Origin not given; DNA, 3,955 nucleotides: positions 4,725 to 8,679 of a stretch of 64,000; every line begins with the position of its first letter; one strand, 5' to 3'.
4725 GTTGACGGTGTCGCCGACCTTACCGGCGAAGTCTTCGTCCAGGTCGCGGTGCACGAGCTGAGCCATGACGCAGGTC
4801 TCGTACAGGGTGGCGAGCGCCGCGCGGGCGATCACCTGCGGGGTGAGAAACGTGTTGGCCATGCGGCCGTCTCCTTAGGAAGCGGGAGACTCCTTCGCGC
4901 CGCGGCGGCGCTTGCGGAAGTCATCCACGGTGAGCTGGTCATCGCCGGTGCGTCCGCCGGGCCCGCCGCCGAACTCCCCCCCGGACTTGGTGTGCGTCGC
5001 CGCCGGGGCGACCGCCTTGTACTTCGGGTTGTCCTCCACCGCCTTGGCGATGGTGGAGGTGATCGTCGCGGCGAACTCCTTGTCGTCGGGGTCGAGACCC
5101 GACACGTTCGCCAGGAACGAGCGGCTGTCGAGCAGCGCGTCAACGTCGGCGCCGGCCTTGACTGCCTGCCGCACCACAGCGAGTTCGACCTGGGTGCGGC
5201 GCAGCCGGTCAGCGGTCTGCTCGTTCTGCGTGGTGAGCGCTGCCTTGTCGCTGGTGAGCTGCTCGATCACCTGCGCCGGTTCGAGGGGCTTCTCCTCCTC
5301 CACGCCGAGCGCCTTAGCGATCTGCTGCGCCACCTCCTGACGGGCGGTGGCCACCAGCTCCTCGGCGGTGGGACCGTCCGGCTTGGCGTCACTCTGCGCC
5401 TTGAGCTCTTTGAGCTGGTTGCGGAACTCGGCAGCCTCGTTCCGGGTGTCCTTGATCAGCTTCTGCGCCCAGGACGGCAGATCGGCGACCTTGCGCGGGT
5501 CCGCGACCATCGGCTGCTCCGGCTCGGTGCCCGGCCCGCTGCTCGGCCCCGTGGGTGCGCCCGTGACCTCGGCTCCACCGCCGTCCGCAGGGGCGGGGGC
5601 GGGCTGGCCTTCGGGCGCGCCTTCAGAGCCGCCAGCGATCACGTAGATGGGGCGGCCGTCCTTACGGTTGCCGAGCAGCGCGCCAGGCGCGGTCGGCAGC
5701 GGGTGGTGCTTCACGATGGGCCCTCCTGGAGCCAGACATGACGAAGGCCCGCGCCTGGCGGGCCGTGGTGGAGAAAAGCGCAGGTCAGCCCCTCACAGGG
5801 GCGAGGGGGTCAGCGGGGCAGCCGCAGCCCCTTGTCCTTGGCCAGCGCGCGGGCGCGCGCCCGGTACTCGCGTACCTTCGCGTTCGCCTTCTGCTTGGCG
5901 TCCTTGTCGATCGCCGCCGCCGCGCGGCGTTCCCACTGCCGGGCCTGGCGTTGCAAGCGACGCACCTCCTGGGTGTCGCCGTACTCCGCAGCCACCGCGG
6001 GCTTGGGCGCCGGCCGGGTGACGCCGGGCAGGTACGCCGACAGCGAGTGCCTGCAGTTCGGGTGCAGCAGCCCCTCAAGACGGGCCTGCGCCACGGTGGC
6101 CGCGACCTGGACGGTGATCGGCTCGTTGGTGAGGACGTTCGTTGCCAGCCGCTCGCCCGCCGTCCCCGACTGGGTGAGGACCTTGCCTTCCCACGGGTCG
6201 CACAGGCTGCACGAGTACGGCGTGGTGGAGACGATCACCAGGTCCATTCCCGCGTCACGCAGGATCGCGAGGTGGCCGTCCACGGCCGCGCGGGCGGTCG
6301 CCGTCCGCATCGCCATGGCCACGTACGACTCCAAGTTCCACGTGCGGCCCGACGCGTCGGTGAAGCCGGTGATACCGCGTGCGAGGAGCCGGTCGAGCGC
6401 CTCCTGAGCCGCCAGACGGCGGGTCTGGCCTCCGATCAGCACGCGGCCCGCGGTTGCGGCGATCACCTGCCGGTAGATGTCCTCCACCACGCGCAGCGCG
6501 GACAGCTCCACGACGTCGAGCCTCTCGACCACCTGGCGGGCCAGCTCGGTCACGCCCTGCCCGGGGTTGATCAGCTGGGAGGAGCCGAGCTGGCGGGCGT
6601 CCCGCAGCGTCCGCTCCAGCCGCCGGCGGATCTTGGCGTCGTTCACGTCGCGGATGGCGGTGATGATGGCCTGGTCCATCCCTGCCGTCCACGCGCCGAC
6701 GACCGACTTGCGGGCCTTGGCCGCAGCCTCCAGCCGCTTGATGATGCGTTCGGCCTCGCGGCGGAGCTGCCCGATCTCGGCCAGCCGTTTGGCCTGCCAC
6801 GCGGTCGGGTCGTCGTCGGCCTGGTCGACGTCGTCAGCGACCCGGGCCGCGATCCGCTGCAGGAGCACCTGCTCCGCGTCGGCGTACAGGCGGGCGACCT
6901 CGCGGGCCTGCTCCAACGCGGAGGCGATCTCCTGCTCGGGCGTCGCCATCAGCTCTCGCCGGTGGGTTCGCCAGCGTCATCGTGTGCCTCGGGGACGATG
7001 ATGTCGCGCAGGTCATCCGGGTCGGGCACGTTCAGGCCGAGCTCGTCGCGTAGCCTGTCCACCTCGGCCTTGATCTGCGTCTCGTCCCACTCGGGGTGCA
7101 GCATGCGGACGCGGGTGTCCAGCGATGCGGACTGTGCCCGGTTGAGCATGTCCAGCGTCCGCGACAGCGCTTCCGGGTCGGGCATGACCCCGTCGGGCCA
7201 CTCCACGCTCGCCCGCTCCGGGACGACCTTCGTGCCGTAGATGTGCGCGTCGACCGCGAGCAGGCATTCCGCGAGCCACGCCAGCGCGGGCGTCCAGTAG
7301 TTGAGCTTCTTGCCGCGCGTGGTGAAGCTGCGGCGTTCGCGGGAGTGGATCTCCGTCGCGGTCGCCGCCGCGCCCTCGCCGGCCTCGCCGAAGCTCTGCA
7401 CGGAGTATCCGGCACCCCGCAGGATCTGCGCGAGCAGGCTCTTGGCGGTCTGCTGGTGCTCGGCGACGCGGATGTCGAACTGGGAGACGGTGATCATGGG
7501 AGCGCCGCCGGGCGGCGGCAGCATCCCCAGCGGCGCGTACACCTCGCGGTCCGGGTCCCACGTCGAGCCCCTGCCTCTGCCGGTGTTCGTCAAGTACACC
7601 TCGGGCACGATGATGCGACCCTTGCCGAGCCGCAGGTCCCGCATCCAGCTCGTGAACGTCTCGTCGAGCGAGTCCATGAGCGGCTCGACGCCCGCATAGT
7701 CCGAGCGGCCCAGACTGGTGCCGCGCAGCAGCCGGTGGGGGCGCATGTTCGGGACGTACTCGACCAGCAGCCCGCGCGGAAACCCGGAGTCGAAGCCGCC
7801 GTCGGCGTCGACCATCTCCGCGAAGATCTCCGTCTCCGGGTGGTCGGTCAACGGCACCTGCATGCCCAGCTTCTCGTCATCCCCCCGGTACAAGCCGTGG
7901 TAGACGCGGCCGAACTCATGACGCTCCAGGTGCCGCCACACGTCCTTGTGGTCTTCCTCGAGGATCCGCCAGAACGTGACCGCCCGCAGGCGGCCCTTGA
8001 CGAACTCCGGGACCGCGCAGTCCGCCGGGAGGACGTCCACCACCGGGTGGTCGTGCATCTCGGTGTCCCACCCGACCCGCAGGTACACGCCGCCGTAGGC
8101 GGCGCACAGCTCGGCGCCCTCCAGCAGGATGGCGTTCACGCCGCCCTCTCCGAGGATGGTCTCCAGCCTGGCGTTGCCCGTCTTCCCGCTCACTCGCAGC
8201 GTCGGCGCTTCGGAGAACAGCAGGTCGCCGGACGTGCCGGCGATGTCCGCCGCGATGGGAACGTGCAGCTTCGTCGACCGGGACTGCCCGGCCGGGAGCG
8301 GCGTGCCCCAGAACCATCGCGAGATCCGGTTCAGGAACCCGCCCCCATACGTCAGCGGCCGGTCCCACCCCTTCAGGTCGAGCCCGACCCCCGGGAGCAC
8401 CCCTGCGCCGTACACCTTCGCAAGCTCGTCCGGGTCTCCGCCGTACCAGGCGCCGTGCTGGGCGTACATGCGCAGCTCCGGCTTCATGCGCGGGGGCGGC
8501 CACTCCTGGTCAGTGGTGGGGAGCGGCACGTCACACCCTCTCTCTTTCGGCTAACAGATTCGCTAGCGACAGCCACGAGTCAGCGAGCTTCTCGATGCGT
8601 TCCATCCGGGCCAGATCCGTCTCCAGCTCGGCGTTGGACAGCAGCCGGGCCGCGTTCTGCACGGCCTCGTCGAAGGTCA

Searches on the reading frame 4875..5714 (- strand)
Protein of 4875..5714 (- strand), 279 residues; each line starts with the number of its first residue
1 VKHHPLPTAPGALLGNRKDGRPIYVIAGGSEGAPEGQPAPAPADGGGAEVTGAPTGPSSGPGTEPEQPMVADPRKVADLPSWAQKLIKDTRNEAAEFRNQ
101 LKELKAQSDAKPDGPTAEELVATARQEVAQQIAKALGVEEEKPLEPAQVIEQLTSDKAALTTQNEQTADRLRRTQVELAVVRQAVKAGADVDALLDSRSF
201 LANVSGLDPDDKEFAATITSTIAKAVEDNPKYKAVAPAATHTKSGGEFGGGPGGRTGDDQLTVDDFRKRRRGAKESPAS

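Call 3: search_protein_families(library=pfam, proteins=[window:4875-5714:-], max_evalue=0.1)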
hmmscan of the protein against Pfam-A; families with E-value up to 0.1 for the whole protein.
window:4875-5714:- (279 aa): 3 families
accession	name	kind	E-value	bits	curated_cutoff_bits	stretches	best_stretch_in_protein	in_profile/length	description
PF23886.1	DUF7239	-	0.0011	19.6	24.6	1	74-108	7-41/112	Family of unknown function (DUF7239)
PF05130.17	FlgN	-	0.033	15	30.5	0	84-134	47-96/147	FlgN protein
PF14585.11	CagY_I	-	0.076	13.6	25.8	0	84-117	12-45/65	CagY type 1 repeat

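Call 4: search_protein_families(library=phrogs, proteins=[window:4875-5714:-], max_evalue=0.1)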
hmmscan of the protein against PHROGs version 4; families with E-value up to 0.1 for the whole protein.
window:4875-5714:- (279 aa): 7 families
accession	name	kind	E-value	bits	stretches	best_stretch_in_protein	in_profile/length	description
phrog_8952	-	unknown function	3e-38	133.1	1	4-272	17-257/261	-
phrog_15186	-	unknown function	2.9e-30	107.5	1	37-266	59-247/270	-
phrog_22063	-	unknown function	2.1e-10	41.8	1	32-266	31-243/263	-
phrog_16044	-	unknown function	1e-05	26.2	1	163-256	150-247/283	-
phrog_3236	-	unknown function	0.00078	20.6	1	74-109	7-42/117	-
phrog_233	-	head and packaging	0.0035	19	1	63-110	8-56/161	head scaffolding protein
phrog_37895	-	unknown function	0.047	14.3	0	72-89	3-19/28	-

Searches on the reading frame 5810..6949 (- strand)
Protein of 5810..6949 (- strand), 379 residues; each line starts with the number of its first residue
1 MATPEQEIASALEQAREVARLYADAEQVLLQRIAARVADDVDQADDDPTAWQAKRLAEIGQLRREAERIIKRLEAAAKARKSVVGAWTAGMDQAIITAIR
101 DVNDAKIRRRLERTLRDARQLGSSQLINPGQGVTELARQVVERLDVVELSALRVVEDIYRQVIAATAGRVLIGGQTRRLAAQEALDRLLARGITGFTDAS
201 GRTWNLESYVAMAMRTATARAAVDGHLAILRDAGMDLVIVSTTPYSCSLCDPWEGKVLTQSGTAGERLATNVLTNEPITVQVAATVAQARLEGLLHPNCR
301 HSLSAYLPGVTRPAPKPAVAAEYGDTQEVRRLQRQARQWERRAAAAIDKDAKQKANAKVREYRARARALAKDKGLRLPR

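Call 3: search_protein_families(library=pfam, proteins=[window:5810-6949:-], max_evalue=0.1)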
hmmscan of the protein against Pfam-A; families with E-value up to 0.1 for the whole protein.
window:5810-6949:- (379 aa): 1 family
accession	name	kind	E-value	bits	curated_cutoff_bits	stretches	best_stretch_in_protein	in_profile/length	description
PF06152.16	Phage_min_cap2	-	2.6e-53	181.7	26.3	1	14-369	9-364/366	Phage minor capsid protein 2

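Call 4: search_protein_families(library=phrogs, proteins=[window:5810-6949:-], max_evalue=0.1)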
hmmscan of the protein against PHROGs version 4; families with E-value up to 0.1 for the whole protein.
window:5810-6949:- (379 aa): 3 families
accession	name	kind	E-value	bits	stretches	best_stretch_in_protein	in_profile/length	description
phrog_581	-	head and packaging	1.3e-79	269.8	1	12-376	26-373/564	minor head protein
phrog_12049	-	head and packaging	9.9e-71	240.4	1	15-376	12-360/745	head morphogenesis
phrog_4611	-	head and packaging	1.6e-15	57.5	1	133-363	106-314/710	minor head protein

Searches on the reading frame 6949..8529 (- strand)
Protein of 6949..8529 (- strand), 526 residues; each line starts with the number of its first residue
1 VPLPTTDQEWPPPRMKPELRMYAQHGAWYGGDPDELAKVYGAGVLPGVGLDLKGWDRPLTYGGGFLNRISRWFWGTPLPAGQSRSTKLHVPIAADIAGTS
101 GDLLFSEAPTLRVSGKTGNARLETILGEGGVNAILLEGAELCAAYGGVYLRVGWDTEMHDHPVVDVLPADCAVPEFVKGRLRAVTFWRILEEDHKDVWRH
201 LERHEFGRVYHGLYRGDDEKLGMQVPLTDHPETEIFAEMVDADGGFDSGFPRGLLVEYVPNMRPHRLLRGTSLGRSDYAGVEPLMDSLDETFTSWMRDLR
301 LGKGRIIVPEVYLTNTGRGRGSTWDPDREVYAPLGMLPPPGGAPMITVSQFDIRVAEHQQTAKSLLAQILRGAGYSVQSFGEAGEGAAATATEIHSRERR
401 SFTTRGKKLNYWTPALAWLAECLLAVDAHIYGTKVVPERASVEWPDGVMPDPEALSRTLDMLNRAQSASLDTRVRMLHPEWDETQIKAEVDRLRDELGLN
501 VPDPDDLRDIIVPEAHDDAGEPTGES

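Call 3: search_protein_families(library=pfam, proteins=[window:6949-8529:-], max_evalue=0.1)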
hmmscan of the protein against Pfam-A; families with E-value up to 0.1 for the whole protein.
window:6949-8529:- (526 aa): 1 family
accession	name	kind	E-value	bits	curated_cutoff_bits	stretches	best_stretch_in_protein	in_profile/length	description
PF05133.19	SPP1_portal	-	1.7e-09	37.6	25.5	1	86-472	41-388/416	Phage portal protein, SPP1 Gp6-like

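Call 4: search_protein_families(library=phrogs, proteins=[window:6949-8529:-], max_evalue=0.1)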
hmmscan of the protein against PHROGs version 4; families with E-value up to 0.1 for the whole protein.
window:6949-8529:- (526 aa): 1 family
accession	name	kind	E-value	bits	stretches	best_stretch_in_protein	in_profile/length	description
phrog_533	-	head and packaging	1.4e-104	351.4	1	2-500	15-479/495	portal protein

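Call 8: search_dna_similar(query=window:6949-8529:-, collection=phages, mode=protein, max_rows=30)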
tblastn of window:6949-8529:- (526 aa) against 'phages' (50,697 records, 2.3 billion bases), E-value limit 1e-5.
Records with a match: 111; places in all: 111; records where one place covers at least 80% of the query: 89.
Best place of each record, by identity: <60% 111.
By first word of the organism name: Streptomyces 41; Microbacterium 30; Gordonia 11; Listeria 9; Bacillus 5; Bacteriophage 3; Clostridium 3; Rhodococcus 2; Oenococcus 2; Micromonospora 1; and 4 more.
By host as written in the record: Microbacterium foliorum NRRL B-24224 20; Streptomyces sanglieri UNT16F27A 16; Streptomyces venezuelae ATCC 10712 11; Microbacterium foliorum NRRL B-24224 SEA 9; Listeria monocytogenes 8; Gordonia rubripertincta NRRL B-16540 6; Streptomyces lividans JI 1326 4; - 4; and 23 more.
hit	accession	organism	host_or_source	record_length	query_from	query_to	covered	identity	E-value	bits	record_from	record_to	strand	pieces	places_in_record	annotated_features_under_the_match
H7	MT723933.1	Streptomyces phage Keanu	Streptomyces lividans JI 1326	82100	1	525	100%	45.1%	6e-122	400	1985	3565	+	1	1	3: portal protein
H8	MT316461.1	Streptomyces phage Galactica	Streptomyces mirabilis NRRL B-2400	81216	1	493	94%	47.5%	1e-124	407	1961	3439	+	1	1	3: portal protein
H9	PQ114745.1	Streptomyces phage Spocter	Streptomyces lividans JI 1326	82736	1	506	96%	45.2%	3e-124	406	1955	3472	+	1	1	3: portal protein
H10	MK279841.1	Streptomyces phage Hiyaa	Streptomyces lividans JI 1326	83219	1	506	96%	45.2%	4e-124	406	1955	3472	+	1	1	3: portal protein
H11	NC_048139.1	Streptomyces phage Hiyaa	Streptomyces lividans JI 1326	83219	1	506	96%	45.2%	4e-124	406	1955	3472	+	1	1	3: portal protein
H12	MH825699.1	Streptomyces phage Darolandstone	Streptomyces platensis MJ1A1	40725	27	504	91%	46.3%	3e-113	375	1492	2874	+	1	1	3: portal protein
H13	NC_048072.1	Streptomyces phage Darolandstone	Streptomyces platensis MJ1A1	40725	27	504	91%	46.3%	3e-113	375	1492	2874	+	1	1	3: portal protein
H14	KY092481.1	Streptomyces phage PapayaSalad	Streptomyces venezuelae ATCC 10712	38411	21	504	92%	45.6%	2e-101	341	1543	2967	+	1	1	portal protein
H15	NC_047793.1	Streptomyces phage PapayaSalad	Streptomyces venezuelae ATCC 10712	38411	21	504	92%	45.6%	2e-101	341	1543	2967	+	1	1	portal protein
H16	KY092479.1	Streptomyces phage Ididsumtinwong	Streptomyces venezuelae ATCC 10712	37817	1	504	96%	43.7%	1e-99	335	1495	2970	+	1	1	portal protein | hypothetical protein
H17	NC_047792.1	Streptomyces phage Ididsumtinwong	Streptomyces venezuelae ATCC 10712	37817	1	504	96%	43.7%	1e-99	335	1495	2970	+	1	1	portal protein | hypothetical protein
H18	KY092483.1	Streptomyces phage Bioscum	Streptomyces venezuelae ATCC 10712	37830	1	504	96%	43.7%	1e-99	335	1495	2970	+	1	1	portal protein | hypothetical protein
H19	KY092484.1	Streptomyces phage Raleigh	Streptomyces griseus ATCC 10137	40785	27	504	91%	45.9%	8e-114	376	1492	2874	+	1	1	portal protein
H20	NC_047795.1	Streptomyces phage Raleigh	Streptomyces griseus ATCC 10137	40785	27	504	91%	45.9%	8e-114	376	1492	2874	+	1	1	portal protein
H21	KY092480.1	Streptomyces phage Picard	Streptomyces venezuelae ATCC 10712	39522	3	511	97%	43.0%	2e-103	346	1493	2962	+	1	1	portal protein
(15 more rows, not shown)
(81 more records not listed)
